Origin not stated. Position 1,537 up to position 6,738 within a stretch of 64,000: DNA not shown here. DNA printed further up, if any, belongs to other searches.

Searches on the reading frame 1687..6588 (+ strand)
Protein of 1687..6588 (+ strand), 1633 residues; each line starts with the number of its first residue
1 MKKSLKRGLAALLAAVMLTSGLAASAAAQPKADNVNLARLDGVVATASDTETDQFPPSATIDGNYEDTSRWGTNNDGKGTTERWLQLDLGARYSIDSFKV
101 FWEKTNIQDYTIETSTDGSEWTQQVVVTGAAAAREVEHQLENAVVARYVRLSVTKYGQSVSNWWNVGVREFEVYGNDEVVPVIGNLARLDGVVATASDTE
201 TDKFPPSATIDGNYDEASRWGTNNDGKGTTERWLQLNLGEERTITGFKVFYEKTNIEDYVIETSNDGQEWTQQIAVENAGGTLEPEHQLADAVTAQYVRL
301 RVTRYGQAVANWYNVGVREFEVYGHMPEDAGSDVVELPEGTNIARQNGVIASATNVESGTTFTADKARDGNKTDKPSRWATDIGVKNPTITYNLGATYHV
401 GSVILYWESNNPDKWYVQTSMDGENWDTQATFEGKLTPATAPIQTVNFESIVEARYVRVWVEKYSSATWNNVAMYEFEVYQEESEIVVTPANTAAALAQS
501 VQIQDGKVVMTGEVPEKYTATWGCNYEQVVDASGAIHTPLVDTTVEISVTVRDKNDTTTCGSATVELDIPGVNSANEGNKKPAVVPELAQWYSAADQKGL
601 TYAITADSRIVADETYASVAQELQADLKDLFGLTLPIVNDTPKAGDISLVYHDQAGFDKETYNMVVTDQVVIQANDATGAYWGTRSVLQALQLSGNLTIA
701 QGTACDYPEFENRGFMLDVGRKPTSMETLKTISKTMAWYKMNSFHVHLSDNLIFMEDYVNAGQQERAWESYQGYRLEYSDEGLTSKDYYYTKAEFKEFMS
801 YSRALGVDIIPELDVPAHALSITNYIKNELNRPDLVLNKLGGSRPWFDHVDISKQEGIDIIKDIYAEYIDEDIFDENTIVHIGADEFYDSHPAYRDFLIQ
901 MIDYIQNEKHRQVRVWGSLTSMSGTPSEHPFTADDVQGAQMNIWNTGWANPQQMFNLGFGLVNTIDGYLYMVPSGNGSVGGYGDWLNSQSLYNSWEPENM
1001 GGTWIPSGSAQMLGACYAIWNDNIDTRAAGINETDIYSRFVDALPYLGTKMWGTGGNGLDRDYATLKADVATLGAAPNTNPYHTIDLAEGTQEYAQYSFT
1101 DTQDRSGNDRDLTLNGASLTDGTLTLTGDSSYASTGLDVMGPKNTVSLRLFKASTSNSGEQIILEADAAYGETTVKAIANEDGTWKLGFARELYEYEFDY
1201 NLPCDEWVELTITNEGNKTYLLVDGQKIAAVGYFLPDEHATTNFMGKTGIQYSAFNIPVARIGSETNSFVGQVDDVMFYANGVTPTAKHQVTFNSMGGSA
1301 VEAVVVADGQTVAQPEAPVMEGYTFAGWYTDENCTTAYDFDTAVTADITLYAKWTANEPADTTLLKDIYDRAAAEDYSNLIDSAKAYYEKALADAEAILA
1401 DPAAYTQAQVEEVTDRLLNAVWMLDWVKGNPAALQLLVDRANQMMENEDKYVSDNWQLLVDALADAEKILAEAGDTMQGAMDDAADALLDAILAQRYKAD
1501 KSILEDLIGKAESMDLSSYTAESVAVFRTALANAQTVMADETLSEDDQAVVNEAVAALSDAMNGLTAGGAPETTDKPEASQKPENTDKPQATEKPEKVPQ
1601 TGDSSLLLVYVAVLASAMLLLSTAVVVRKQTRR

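Call 14: search_protein_families(library=pfam, proteins=[window:1687-6588:+], max_evalue=0.001)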
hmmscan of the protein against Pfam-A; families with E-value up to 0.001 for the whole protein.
window:1687-6588:+ (1633 aa): 8 families
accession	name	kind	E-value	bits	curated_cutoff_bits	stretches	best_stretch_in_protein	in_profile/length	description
PF22633.2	F5_F8_type_C_2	-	3.5e-50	169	27.8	3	61-151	3-91/91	NedA-like, galactose-binding domain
PF00754.31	F5_F8_type_C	-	1.4e-49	167.9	28.2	3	45-164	2-125/127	F5/8 type C domain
PF00728.28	Glyco_hydro_20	-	2.5e-28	99.9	22.3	1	710-1028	1-327/348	Glycosyl hydrolase family 20, catalytic domain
PF09479.16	Flg_new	-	1.7e-21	76.5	27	1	1289-1353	1-65/65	Listeria-Bacteroides repeat domain (List_Bact_rpt)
PF02838.20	Glyco_hydro_20b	-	4.6e-18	66.6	26.1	1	581-707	1-124/124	Glycosyl hydrolase family 20, domain 2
PF07554.19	FIVAR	-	5.4e-12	46.6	29.2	2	1501-1566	2-71/71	FIVAR domain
PF00055.23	Laminin_N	-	1.2e-09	38.4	25.9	1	364-428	55-123/233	Laminin N-terminal (Domain VI)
PF24135.1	DUF7402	-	1.3e-09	38.7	27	0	342-480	1-133/133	Domain of unknown function (DUF7402)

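Call 24: search_protein_families(library=ncbifam, proteins=[window:1687-6588:+], max_evalue=1e-10)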
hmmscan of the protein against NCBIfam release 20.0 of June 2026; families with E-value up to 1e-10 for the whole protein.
window:1687-6588:+ (1633 aa): 0 families
